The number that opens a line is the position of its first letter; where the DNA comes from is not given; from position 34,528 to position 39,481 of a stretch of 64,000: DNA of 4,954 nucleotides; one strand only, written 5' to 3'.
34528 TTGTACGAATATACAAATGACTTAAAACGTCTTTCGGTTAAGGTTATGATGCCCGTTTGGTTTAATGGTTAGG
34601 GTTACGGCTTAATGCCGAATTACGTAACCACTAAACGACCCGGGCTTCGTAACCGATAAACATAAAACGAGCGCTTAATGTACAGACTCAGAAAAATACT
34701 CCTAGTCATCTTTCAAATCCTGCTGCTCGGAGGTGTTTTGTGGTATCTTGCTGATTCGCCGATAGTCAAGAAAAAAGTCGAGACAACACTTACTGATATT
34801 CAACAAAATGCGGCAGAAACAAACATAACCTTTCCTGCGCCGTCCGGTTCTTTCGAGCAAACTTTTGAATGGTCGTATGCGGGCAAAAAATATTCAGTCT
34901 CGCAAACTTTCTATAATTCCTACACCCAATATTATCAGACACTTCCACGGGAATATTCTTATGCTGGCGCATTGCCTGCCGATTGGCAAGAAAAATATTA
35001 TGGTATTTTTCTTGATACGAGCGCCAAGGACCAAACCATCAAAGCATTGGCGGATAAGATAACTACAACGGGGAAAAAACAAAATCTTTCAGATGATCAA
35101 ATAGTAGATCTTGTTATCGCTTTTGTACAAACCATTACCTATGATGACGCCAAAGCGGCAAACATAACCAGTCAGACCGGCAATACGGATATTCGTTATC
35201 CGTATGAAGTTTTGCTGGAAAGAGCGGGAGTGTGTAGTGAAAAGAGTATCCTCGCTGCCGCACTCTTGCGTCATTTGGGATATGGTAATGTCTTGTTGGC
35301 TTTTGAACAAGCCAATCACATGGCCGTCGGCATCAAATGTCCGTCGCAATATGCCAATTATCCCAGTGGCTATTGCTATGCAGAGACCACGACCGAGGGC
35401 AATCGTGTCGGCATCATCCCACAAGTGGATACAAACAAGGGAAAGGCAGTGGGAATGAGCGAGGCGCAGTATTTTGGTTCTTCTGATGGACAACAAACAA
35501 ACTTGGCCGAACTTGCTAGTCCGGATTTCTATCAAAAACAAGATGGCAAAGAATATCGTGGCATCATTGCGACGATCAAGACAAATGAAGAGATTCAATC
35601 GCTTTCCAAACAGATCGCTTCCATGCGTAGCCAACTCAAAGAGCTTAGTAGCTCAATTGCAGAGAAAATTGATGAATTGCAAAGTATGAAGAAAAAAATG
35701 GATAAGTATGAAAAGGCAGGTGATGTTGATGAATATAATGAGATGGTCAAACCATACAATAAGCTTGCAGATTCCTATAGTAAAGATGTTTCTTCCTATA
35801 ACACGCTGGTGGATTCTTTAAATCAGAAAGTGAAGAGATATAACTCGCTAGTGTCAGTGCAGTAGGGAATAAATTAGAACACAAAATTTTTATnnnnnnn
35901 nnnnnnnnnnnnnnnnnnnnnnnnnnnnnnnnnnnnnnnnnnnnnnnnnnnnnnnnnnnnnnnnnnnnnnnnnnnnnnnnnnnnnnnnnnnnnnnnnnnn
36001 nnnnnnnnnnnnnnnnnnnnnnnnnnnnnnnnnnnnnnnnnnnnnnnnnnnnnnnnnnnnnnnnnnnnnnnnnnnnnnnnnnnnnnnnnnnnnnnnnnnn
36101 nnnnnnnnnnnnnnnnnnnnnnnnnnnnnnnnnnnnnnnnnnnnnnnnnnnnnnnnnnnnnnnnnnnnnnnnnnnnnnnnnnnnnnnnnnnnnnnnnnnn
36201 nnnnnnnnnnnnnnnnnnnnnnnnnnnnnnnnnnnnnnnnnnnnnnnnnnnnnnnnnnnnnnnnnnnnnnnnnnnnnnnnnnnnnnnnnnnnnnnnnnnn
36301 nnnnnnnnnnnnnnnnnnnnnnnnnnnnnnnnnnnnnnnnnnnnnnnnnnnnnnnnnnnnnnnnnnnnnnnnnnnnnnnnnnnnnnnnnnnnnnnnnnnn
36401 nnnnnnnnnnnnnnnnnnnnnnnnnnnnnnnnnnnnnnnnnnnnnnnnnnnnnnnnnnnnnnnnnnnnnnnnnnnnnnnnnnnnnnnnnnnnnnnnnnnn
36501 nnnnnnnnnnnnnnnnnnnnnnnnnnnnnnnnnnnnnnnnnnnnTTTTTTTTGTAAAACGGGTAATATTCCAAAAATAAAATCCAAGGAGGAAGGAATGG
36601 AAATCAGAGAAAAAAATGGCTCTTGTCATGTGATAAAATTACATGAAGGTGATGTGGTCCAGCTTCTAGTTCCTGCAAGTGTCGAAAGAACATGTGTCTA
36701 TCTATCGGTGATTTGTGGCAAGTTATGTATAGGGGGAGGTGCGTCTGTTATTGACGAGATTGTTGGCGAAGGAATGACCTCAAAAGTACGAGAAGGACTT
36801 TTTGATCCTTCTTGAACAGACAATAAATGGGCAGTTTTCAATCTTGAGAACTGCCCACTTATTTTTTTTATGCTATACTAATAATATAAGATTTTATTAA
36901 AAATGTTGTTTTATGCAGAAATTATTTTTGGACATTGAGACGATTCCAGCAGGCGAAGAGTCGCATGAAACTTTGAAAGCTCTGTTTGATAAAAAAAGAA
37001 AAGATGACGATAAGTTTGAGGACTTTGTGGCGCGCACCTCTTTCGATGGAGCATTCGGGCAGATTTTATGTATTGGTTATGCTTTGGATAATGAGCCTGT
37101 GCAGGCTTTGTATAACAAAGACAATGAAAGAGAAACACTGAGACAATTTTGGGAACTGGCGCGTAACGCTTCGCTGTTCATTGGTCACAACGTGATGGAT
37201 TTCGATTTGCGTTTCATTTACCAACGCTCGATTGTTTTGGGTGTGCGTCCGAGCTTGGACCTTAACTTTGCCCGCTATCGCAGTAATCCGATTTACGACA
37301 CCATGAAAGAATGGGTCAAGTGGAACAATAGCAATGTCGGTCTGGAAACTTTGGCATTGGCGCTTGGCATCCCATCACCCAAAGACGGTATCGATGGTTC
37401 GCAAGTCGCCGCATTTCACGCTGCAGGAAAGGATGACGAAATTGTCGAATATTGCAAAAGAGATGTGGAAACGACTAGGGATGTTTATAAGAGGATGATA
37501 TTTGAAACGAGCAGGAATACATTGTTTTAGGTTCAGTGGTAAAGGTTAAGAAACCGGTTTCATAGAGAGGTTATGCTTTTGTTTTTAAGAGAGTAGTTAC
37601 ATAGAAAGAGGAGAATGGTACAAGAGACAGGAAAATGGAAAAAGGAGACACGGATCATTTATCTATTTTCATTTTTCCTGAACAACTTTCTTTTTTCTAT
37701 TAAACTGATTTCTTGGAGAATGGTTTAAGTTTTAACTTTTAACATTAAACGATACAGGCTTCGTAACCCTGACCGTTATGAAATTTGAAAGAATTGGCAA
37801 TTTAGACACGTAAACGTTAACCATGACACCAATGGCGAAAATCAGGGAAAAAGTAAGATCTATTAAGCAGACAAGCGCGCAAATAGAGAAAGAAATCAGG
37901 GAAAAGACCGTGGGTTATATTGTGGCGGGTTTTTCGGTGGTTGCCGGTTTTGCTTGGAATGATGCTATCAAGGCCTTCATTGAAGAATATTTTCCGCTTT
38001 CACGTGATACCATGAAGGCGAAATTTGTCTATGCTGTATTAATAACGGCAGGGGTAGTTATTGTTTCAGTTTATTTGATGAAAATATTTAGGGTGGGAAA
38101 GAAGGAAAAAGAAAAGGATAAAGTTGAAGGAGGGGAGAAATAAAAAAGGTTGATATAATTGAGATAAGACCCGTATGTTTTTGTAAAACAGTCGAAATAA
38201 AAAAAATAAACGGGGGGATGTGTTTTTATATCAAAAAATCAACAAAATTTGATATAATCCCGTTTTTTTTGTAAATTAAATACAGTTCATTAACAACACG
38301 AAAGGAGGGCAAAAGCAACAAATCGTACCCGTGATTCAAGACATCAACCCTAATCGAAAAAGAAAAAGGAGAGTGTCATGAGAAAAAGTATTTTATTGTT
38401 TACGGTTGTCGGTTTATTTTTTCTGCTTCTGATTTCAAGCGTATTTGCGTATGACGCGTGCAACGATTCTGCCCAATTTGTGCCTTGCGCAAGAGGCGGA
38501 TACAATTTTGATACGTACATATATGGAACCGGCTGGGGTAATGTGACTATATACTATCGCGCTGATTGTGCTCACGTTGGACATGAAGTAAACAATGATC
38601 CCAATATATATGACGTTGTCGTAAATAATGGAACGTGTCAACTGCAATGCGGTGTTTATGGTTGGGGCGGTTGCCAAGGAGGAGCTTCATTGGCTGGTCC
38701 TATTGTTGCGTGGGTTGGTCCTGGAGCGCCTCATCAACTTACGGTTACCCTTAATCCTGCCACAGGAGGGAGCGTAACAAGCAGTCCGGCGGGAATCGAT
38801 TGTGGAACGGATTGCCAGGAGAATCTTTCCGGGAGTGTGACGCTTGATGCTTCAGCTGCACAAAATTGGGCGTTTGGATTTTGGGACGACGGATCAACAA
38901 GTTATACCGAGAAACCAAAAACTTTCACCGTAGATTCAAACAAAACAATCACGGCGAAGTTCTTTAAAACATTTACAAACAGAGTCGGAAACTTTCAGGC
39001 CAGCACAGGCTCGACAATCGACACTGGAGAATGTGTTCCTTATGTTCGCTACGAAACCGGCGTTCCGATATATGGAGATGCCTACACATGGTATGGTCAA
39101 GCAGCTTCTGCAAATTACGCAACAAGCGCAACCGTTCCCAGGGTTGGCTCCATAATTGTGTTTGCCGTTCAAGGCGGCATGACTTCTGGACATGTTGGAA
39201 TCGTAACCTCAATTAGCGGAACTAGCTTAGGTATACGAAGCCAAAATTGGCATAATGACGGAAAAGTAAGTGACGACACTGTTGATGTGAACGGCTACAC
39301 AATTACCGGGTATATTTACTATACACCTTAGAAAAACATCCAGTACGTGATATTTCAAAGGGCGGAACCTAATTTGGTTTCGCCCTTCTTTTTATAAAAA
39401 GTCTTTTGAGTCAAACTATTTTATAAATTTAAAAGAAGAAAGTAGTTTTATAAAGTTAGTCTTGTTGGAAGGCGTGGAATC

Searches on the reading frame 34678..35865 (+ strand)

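Call 94: search_protein_families(library=pfam, proteins=[window:34678-35865:+], max_evalue=0.001)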
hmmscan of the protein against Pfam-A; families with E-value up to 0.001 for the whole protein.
window:34678-35865:+ (395 aa): 2 families
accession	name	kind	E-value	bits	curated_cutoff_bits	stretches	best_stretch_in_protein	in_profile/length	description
PF04473.18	DUF553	-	2.9e-08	33.7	20.5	1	122-221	4-104/140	Transglutaminase-like domain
PF01841.26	Transglut_core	-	7.9e-05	23.3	23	1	123-201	2-69/108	Transglutaminase-like superfamily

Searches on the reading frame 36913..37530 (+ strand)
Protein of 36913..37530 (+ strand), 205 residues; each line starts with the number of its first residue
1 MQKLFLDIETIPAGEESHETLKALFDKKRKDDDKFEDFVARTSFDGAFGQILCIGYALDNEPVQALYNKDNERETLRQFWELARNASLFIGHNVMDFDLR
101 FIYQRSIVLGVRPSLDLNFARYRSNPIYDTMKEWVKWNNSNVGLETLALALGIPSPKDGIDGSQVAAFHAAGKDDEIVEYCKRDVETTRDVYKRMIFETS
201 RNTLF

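Call 94: search_protein_families(library=pfam, proteins=[window:36913-37530:+], max_evalue=0.001)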
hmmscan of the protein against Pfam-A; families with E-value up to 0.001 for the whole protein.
window:36913-37530:+ (205 aa): 3 families
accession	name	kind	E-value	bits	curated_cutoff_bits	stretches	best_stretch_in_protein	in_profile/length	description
PF10108.15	DNA_pol_B_exo2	-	6e-15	55.9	24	1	68-196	33-174/213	Predicted 3'-5' exonuclease related to the exonuclease domain of PolB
PF13482.12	RNase_H_2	-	4.5e-11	43.4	22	1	45-195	11-164/165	RNase_H superfamily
PF03104.25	DNA_pol_B_exo1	-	8.8e-05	22.5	23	1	63-107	135-180/242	DNA polymerase family B, exonuclease domain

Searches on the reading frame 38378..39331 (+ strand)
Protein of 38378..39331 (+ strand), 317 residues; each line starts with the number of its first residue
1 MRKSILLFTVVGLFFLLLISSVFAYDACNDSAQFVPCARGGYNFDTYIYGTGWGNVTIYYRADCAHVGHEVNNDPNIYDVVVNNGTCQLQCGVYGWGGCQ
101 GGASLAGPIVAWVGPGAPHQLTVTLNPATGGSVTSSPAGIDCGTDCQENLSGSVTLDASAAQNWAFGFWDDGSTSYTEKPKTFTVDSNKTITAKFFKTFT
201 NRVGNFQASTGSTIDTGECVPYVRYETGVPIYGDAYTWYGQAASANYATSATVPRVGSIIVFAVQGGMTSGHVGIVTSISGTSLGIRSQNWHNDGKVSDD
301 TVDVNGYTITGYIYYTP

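Call 94: search_protein_families(library=pfam, proteins=[window:38378-39331:+], max_evalue=0.001)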
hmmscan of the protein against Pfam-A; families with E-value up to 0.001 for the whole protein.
window:38378-39331:+ (317 aa): 2 families
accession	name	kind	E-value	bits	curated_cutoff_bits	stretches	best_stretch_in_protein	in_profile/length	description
PF05257.22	CHAP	-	1.4e-13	51.5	26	1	212-289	4-80/81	CHAP domain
PF18998.6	Flg_new_2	-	6.6e-06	26.5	23.6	1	122-195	2-69/73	Divergent InlB B-repeat domain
